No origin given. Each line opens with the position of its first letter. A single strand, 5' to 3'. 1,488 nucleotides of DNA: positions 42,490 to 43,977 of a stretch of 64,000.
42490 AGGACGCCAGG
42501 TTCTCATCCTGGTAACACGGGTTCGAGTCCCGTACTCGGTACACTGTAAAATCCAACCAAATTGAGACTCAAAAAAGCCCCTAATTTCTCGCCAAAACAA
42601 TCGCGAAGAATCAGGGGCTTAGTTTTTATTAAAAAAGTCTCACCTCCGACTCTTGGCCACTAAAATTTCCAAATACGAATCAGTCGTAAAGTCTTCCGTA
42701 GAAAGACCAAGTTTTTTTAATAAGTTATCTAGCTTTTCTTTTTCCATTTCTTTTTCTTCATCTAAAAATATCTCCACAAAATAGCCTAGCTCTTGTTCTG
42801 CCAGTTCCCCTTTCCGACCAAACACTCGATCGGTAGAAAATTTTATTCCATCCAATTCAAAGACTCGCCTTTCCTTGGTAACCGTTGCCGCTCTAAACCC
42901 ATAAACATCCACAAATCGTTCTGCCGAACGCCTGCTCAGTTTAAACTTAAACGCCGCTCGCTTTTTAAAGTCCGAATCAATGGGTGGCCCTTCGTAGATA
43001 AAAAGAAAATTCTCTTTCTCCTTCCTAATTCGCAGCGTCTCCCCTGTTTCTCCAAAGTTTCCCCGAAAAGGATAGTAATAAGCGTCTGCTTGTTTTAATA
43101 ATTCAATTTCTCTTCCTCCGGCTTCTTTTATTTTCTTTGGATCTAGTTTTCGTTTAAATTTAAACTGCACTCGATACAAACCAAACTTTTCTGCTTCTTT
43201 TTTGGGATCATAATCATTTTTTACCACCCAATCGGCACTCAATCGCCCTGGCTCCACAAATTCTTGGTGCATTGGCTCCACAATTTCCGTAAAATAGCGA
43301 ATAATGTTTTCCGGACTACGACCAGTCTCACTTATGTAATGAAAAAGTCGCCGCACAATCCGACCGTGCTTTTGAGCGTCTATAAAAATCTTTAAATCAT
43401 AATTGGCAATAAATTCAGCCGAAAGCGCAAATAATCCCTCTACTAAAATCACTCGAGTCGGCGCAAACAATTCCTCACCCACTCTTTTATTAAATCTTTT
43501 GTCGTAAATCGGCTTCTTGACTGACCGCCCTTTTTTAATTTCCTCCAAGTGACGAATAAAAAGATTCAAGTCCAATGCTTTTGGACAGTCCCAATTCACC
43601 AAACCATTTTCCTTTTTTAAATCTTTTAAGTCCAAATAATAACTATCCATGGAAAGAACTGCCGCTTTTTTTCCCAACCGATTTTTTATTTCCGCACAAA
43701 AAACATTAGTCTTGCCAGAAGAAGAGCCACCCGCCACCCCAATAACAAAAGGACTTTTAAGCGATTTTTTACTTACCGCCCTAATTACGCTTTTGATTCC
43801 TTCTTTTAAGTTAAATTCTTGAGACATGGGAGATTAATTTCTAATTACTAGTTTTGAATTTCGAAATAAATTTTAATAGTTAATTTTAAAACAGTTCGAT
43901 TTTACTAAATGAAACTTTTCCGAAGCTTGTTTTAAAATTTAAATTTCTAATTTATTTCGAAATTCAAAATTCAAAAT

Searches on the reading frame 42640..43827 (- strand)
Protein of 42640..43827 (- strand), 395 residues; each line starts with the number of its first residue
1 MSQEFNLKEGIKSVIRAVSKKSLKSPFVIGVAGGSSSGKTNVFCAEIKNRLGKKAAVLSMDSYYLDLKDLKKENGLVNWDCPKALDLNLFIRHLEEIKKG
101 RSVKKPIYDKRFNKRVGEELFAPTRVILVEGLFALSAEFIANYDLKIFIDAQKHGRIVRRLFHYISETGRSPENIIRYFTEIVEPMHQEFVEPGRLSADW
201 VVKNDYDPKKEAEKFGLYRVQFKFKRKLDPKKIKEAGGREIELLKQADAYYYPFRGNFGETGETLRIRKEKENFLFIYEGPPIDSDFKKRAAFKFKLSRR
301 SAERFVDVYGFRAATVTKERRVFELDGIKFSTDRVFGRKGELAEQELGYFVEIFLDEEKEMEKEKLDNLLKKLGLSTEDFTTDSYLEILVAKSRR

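Call 54: find_encoding_contigs(protein=window:42640-43827:-, flank=10000, max_places=6)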
Protein window:42640-43827:- (395 aa): 9 contigs read that carry it; 5 places shown.
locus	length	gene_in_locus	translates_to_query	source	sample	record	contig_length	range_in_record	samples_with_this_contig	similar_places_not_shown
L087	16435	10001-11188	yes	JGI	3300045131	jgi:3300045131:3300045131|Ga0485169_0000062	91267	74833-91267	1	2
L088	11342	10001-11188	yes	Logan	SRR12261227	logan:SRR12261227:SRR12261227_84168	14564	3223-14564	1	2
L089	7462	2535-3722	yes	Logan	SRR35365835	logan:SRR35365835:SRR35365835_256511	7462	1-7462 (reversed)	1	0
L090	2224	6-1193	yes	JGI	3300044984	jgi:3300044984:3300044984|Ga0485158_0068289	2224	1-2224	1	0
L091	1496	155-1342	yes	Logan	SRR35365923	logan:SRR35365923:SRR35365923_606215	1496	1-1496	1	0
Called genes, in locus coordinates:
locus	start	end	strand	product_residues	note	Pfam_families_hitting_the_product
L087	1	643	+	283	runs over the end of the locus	-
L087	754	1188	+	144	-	PF02381:MraZ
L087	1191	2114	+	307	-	PF01795:Methyltransf_5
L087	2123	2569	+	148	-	-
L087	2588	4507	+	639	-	PF03717:PBP_dimer, PF00905:Transpeptidase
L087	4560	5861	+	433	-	PF08245:Mur_ligase_M, PF02875:Mur_ligase_C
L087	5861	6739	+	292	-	PF01790:LGT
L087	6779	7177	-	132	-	-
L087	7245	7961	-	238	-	-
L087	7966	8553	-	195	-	PF04542:Sigma70_r2, PF04545:Sigma70_r4 (weak), PF08281:Sigma70_r4_2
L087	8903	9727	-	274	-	PF05116:S6PP (faint), PF08282:Hydrolase_3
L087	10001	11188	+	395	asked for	PF00485:PRK, PF01928:CYTH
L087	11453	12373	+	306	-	PF03808:Glyco_tran_WecG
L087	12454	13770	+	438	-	PF02403:Seryl_tRNA_N, PF00587:tRNA-synt_2b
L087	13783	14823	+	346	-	-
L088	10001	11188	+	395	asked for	PF00485:PRK, PF01928:CYTH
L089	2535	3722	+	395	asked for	PF00485:PRK, PF01928:CYTH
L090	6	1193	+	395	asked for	PF00485:PRK, PF01928:CYTH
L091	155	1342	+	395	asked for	PF00485:PRK, PF01928:CYTH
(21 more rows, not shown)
